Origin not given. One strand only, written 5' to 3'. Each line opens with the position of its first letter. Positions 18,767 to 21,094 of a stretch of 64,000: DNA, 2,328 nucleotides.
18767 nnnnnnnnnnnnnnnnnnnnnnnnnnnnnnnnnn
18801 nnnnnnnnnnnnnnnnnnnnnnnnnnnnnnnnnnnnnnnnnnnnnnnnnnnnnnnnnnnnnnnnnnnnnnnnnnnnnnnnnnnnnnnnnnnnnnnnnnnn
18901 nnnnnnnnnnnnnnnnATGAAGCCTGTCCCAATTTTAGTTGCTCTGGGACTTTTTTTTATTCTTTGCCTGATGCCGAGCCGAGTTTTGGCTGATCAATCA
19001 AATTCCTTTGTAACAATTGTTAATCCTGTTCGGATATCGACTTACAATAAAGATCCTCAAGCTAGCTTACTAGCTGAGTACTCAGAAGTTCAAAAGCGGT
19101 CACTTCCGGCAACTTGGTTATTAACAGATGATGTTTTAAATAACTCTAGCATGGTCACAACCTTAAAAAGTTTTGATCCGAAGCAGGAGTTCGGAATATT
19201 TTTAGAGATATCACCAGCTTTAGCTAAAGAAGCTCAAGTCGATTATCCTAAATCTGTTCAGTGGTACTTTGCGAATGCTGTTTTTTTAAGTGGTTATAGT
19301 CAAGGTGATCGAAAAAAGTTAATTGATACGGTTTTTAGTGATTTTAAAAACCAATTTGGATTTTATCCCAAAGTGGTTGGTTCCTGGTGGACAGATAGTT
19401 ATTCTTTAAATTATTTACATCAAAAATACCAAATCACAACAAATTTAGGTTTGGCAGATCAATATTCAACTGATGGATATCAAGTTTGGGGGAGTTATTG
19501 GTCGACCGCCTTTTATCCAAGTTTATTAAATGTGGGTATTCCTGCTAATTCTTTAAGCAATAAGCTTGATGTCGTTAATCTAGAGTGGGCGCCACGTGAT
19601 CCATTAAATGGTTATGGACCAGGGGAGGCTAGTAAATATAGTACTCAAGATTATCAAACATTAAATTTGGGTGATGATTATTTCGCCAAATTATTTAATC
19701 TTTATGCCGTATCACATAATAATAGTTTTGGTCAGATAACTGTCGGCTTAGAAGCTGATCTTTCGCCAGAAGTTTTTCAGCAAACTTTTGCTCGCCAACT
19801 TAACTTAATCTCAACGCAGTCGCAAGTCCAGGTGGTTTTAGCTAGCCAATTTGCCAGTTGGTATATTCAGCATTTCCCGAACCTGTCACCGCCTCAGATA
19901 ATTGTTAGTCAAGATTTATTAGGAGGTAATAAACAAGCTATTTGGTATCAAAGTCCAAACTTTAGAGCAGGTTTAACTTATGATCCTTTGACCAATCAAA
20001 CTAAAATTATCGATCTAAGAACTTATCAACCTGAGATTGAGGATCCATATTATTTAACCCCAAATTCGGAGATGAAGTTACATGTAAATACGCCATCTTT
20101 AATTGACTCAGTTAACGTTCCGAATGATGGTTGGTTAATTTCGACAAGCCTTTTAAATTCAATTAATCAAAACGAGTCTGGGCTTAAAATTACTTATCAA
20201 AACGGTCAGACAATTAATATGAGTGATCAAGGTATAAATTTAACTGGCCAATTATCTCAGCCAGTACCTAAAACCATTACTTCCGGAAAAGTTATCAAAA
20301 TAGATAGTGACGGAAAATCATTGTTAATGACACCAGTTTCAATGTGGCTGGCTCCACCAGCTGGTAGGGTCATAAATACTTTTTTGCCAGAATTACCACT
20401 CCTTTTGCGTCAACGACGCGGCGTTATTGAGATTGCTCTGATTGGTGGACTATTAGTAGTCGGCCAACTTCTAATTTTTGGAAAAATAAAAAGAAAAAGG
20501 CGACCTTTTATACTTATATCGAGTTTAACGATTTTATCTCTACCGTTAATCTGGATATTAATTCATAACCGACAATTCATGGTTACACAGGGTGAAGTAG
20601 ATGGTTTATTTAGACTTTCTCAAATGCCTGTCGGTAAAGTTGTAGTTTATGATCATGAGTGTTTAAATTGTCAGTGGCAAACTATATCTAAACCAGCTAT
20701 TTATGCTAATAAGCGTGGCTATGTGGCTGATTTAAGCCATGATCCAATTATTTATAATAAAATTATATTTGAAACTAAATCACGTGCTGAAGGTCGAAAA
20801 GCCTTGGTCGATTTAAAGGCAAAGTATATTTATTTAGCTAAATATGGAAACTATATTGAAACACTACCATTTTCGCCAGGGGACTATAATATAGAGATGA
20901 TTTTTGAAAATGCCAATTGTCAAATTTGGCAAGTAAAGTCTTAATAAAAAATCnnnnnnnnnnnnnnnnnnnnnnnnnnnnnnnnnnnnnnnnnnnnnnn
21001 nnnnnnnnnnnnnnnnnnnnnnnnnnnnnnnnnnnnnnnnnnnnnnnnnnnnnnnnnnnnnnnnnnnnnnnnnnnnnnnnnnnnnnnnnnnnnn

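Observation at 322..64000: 64-kb uninterrupted glycan-assembly supercluster with extreme glycosyltransferase paralogy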

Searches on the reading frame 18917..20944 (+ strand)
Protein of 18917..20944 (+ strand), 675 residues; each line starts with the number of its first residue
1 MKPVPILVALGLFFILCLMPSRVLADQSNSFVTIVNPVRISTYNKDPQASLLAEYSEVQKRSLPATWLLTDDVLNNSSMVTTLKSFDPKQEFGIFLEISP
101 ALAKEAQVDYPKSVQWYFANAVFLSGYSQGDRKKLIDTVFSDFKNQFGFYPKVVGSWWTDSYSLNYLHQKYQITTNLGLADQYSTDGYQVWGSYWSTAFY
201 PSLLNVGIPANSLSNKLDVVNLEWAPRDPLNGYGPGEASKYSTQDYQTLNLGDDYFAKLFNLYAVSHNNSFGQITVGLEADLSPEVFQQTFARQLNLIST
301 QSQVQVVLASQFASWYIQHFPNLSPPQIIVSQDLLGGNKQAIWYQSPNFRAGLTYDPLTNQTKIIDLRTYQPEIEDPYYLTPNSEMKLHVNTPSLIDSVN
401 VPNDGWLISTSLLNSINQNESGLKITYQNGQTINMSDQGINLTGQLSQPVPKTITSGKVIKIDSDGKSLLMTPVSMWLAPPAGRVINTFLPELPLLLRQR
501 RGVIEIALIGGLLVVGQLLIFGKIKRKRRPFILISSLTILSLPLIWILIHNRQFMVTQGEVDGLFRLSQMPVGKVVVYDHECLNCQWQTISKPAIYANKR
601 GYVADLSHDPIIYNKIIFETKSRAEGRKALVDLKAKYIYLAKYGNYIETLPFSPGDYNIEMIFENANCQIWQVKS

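Call 5: search_protein_families(library=pfam, proteins=[window:18917-20944:+], max_evalue=0.01)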
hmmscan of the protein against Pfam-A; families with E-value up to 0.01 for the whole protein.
window:18917-20944:+ (675 aa): 1 family
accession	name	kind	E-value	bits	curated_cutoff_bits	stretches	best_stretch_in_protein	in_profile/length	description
PF12979.12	DUF3863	-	0.0028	16.9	27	1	139-224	119-203/349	Domain of Unknown Function with PDB structure (DUF3863)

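Call 11: search_protein_families(library=pfam, proteins=[window:18917-20944:+], max_evalue=10)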
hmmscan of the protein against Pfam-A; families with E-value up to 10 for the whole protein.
window:18917-20944:+ (675 aa): 1 family
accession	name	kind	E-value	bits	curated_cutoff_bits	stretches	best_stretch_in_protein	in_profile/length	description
PF12979.12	DUF3863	-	0.0028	16.9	27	1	139-224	119-203/349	Domain of Unknown Function with PDB structure (DUF3863)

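Call 32: search_protein_families(library=ncbifam, proteins=[window:18917-20944:+], max_evalue=0.1)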
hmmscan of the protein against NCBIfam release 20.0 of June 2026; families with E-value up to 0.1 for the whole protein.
window:18917-20944:+ (675 aa): 0 families

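Call 65: find_homologous_proteins(query=window:18917-20944:+, max_evalue=0.00001)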
Query window:18917-20944:+ (675 aa): 521 proteins with E <= 0.00001 among 8000 candidates; the best 120 are listed.
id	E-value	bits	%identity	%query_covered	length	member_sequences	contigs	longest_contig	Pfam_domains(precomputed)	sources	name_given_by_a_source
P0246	1.5e-206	706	48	99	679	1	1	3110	-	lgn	-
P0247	2.6e-201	689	47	99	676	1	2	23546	-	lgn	-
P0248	3.1e-199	682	48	99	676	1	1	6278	-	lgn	-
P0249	1.7e-197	676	48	98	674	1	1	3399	-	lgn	-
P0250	1.9e-197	676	47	98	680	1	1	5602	-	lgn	-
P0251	6.1e-197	674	46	100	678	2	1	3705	-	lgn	-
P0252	1.9e-196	673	47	97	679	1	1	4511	-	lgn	-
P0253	9.1e-196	670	45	97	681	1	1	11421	-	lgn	-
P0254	3.8e-195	668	45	100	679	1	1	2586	-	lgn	-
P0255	8.9e-195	667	45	99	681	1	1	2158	-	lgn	-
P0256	1.0e-194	667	46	97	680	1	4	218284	-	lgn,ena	-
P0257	1.7e-194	666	45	99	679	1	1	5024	-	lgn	-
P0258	2.7e-194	665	47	98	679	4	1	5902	-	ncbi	-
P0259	5.5e-194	664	47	96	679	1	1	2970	-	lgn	-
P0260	3.5e-192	658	46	98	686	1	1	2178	-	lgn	-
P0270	3.2e-190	652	44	100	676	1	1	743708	-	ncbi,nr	ncbi:MAG: hypothetical protein PHE48_01885 [Candidatus Daviesbacteria bacterium]|nr:hypothetical pro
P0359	3.6e-179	615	44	100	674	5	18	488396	-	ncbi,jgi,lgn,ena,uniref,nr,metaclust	ncbi:hypothetical protein A2715_04875 [Candidatus Woesebacteria bacterium RIFCSPHIGHO2_01_FULL_39_32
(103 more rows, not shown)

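Call 68: find_encoding_contigs(protein=P0270, flank=10000, max_places=1)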
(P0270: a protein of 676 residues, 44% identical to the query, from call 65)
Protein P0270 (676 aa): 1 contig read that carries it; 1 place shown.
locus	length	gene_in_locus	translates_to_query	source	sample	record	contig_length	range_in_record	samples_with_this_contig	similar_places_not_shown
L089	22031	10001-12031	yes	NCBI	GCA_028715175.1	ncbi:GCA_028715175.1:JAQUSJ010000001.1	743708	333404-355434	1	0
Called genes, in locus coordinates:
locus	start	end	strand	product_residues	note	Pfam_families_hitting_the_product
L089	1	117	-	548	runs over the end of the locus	PF10131:PTPS_related (faint)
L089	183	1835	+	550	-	PF02366:PMT, PF13231:PMT_2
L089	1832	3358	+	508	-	PF02366:PMT, PF13231:PMT_2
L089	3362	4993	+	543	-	PF02366:PMT (weak), PF13231:PMT_2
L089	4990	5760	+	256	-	PF00535:Glycos_transf_2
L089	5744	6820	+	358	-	PF13439:Glyco_transf_4, PF20706:GT4-conflict (weak), PF00534:Glycos_transf_1, PF13692:Glyco_trans_1_4, PF13524:Glyco_trans_1_2 (weak)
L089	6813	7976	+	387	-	-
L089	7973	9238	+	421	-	PF01943:Polysacc_synt, PF13440:Polysacc_synt_3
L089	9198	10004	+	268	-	PF00535:Glycos_transf_2, PF13641:Glyco_tranf_2_3 (weak)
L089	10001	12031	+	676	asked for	-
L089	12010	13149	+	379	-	PF13439:Glyco_transf_4, PF13579:Glyco_trans_4_4 (weak), PF20706:GT4-conflict, PF00534:Glycos_transf_1, PF13692:Glyco_trans_1_4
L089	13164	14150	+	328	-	PF01073:3Beta_HSD, PF01370:Epimerase, PF07993:NAD_binding_4 (faint), PF13460:NAD_binding_10 (weak), PF16363:GDP_Man_Dehyd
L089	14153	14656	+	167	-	PF18915:DUF5667 (weak)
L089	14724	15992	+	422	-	PF08421:Methyltransf_13, PF13489:Methyltransf_23, PF08241:Methyltransf_11 (faint), PF08242:Methyltransf_12, PF13649:Methyltransf_25 (faint), PF08484:Methyltransf_14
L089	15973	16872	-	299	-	PF01073:3Beta_HSD, PF01370:Epimerase, PF04321:RmlD_sub_bind, PF16363:GDP_Man_Dehyd, PF02719:Polysacc_synt_2 (weak), PF07993:NAD_binding_4 (weak)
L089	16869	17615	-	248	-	PF00535:Glycos_transf_2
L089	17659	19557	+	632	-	-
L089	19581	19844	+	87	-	-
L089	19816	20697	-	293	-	PF13489:Methyltransf_23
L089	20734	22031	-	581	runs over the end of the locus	-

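Call 74: search_solved_structures(query=A3, max_evalue=1)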
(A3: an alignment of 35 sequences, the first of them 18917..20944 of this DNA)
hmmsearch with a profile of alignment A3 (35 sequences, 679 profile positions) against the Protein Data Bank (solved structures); distinct sequences matched with E-value up to 1: 1.
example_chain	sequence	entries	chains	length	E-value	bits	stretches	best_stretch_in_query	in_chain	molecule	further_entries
3lm3_A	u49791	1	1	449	9.4e-06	27.7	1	147-389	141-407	uncharacterized protein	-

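Call 83: predict_structure(alignment_id=A3)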
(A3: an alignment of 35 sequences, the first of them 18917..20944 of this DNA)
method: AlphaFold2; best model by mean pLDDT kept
length: 675 residues; sequences in the alignment: 35
mean_pLDDT: 88.7   pTM: 0.85
mean pLDDT of the five models: 88.7, 85.3, 84.7, 83.5, 82.9
residues with pLDDT >= 90: 411; 70-90: 235; 50-70: 22; < 50: 7
segments of 3 or more residues with pLDDT < 50: 20-26
pLDDT, mean of each block of 10 residues (from residue 1): 77 77 54 95 88 97 97 96 96 95 94 66 88 97 98 93 97 93 75 87 94 95 92 83 92 95 92 91 91 94 94 96 94 94 95 96 94 88 78 83 89 90 92 95 92 86 91 89 80 65 78 80 77 80 77 89 89 94 85 90 93 94 92 95 91 90 90 89
secondary structure, 60 per line:
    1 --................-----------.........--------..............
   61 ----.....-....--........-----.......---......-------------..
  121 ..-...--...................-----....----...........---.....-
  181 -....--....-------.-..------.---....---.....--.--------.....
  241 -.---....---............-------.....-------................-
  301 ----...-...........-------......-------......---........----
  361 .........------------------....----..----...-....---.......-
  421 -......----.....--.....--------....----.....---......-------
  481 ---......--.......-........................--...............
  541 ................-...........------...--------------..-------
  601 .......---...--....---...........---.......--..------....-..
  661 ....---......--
elements in order: H3-18 E30-38 H47-60 E65-69 H71-74 H77-84 E90-96 H100-105 H119-122 H129-147 E153-156 H161-171 E175-179 E182-185 E188-191 E220-224 H236-240 H246-249 H253-264 E272-276 H284-299 E305-307 H309-319 E327-332 E340-345 E349-356 E361-369 E388-391 E406-409 E413-419 E422-427 E432-436 E439-443 H452-455 E460-464 E468-473 E484-489 H492-498 H500-523 H526-550 E551-556 H558-568 E575-577 H601-607 E611-613 H616-619 H623-633 E637-643 H654-657 E659-664 E668-673

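Call 86: fold_search(model_id=the predicted structure, library=pdb)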
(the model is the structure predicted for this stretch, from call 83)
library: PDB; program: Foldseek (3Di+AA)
matches with E <= 10: 1165; with E <= 0.001: 15
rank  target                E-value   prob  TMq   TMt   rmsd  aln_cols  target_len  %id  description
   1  3lm3                  6.3e-14  1.00  0.43  0.64   4.3       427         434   16  Crystal structure of a putative glycoside hydrolase/deacetylase (bdi_3119) from parabacteroides distasonis at 1.44 A res (released 2010-02-16)
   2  3qbu_A                2.9e-06  1.00  0.29  0.62   6.8       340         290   12  Crystal structure of putative peptidoglycan deactelyase (HP0310) from Helicobacter pylori (released 2011-05-25)
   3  3rxz_B                4.2e-06  1.00  0.27  0.60   7.5       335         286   10  Crystal structure of putative polysaccharide deacetylase from Mycobacterium smegmatis (released 2011-06-22)
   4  3rxz_C                5.3e-06  1.00  0.27  0.59   7.4       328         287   12  Crystal structure of putative polysaccharide deacetylase from Mycobacterium smegmatis (released 2011-06-22)
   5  3rxz_A                3.1e-05  1.00  0.26  0.58   7.4       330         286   10  Crystal structure of putative polysaccharide deacetylase from Mycobacterium smegmatis (released 2011-06-22)
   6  3cl6_A                1.5e-04  1.00  0.30  0.61   5.7       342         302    9  Crystal structure of Puue Allantoinase (released 2008-06-10)
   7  4nyy_A                2.5e-04  0.99  0.23  0.36  16.5       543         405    8  Structure of Vibrio cholerae chitin de-N-acetylase in complex with acetate ion (ACT) in P 2 21 21 (released 2014-08-13)
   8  1z7a_A                4.4e-04  1.00  0.29  0.59   5.8       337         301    9  Crystal structure of probable Polysaccharide deacetylase from Pseudomonas aeruginosa PAO1 (released 2005-05-10)
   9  4nyu                  4.7e-04  0.97  0.22  0.34  16.9       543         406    9  Structure of Vibrio cholerae chitin de-N-acetylase in complex with acetate ion (ACT) in C 2 2 21 (released 2014-08-13)
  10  1z7a_C                5.8e-04  1.00  0.28  0.56   6.1       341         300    8  Crystal structure of probable Polysaccharide deacetylase from Pseudomonas aeruginosa PAO1 (released 2005-05-10)
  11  1z7a_F                7.2e-04  1.00  0.29  0.58   5.8       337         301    9  Crystal structure of probable Polysaccharide deacetylase from Pseudomonas aeruginosa PAO1 (released 2005-05-10)
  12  4d71_A                8.1e-04  0.41  0.16  0.17  20.2       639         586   11  Crystal structure of a family 98 glycoside hydrolase catalytic module (Sp3GH98) in complex with the type 2 blood group (released 2015-01-21)
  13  4nz4_A                8.5e-04  0.97  0.23  0.35  16.9       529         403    8  Structure of Vibrio cholerae chitin de-N-acetylase in complex with 2-(ACETYLAMINO)-2-DEOXY-A-D-GLUCOPYRANOSE (NDG) and (released 2014-08-13)
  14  4ny2_A                8.5e-04  0.97  0.23  0.34  16.8       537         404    8  Structure of Vibrio cholerae chitin de-N-acetylase in complex with acetate ion (ACT) in P 21 (released 2014-08-13)
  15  4nyy_C                9.0e-04  0.97  0.23  0.35  16.6       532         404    9  Structure of Vibrio cholerae chitin de-N-acetylase in complex with acetate ion (ACT) in P 2 21 21 (released 2014-08-13)
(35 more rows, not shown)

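Call 107: find_encoding_contigs(protein=P0359, flank=10000, max_places=1)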
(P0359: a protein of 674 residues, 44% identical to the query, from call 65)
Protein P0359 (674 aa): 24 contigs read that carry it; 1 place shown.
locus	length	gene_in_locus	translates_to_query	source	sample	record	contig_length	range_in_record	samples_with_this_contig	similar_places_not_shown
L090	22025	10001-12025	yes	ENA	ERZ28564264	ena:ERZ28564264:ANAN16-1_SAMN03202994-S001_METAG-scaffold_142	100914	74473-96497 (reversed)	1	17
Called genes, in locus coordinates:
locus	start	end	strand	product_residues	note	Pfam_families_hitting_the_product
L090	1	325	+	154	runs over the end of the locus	PF01243:PNPOx_N, PF12900:Pyridox_ox_2 (weak)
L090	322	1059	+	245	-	PF00106:adh_short, PF01370:Epimerase (weak), PF02719:Polysacc_synt_2 (weak), PF08659:KR, PF13561:adh_short_C2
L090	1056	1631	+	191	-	PF14512:TM1586_NiRdase (faint), PF00881:Nitroreductase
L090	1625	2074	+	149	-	PF00383:dCMP_cyt_deam_1, PF14437:MafB19-deam, PF14439:Bd3614-deam (weak)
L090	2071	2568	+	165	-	-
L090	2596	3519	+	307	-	-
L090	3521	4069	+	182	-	PF00561:Abhydrolase_1 (faint), PF06821:Ser_hydrolase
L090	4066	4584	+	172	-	PF00293:NUDIX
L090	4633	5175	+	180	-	PF09335:VTT_dom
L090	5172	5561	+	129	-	PF07883:Cupin_2 (faint)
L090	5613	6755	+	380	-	PF13579:Glyco_trans_4_4 (weak), PF13439:Glyco_transf_4, PF00534:Glycos_transf_1, PF13692:Glyco_trans_1_4, PF13524:Glyco_trans_1_2, PF20706:GT4-conflict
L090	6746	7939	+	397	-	-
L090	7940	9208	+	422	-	PF01943:Polysacc_synt, PF13440:Polysacc_synt_3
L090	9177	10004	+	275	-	PF00535:Glycos_transf_2, PF10111:Glyco_tranf_2_2 (faint), PF13641:Glyco_tranf_2_3 (weak)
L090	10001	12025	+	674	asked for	-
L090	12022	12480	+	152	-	-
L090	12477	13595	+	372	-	PF13439:Glyco_transf_4, PF13579:Glyco_trans_4_4, PF20706:GT4-conflict, PF00534:Glycos_transf_1, PF13692:Glyco_trans_1_4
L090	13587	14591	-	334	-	PF01073:3Beta_HSD, PF01370:Epimerase, PF04321:RmlD_sub_bind, PF16363:GDP_Man_Dehyd, PF07993:NAD_binding_4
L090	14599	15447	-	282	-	PF03721:UDPG_MGDP_dh_N, PF00984:UDPG_MGDP_dh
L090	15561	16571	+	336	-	PF01073:3Beta_HSD, PF01370:Epimerase, PF16363:GDP_Man_Dehyd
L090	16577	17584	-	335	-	PF01073:3Beta_HSD, PF01370:Epimerase, PF04321:RmlD_sub_bind, PF07993:NAD_binding_4, PF16363:GDP_Man_Dehyd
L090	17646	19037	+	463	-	PF13489:Methyltransf_23 (weak), PF00535:Glycos_transf_2, PF10111:Glyco_tranf_2_2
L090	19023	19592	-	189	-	PF13489:Methyltransf_23, PF07021:MetW (weak), PF13847:Methyltransf_31 (faint), PF08241:Methyltransf_11, PF08242:Methyltransf_12 (weak), PF13649:Methyltransf_25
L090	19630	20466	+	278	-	PF00535:Glycos_transf_2, PF10111:Glyco_tranf_2_2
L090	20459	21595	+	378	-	PF13439:Glyco_transf_4, PF13579:Glyco_trans_4_4 (weak), PF20706:GT4-conflict (weak), PF00534:Glycos_transf_1, PF13692:Glyco_trans_1_4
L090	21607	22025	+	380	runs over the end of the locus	PF13439:Glyco_transf_4, PF13477:Glyco_trans_4_2 (faint), PF13579:Glyco_trans_4_4, PF00534:Glycos_transf_1, PF13692:Glyco_trans_1_4, PF20706:GT4-conflict (weak), PF13524:Glyco_trans_1_2 (faint)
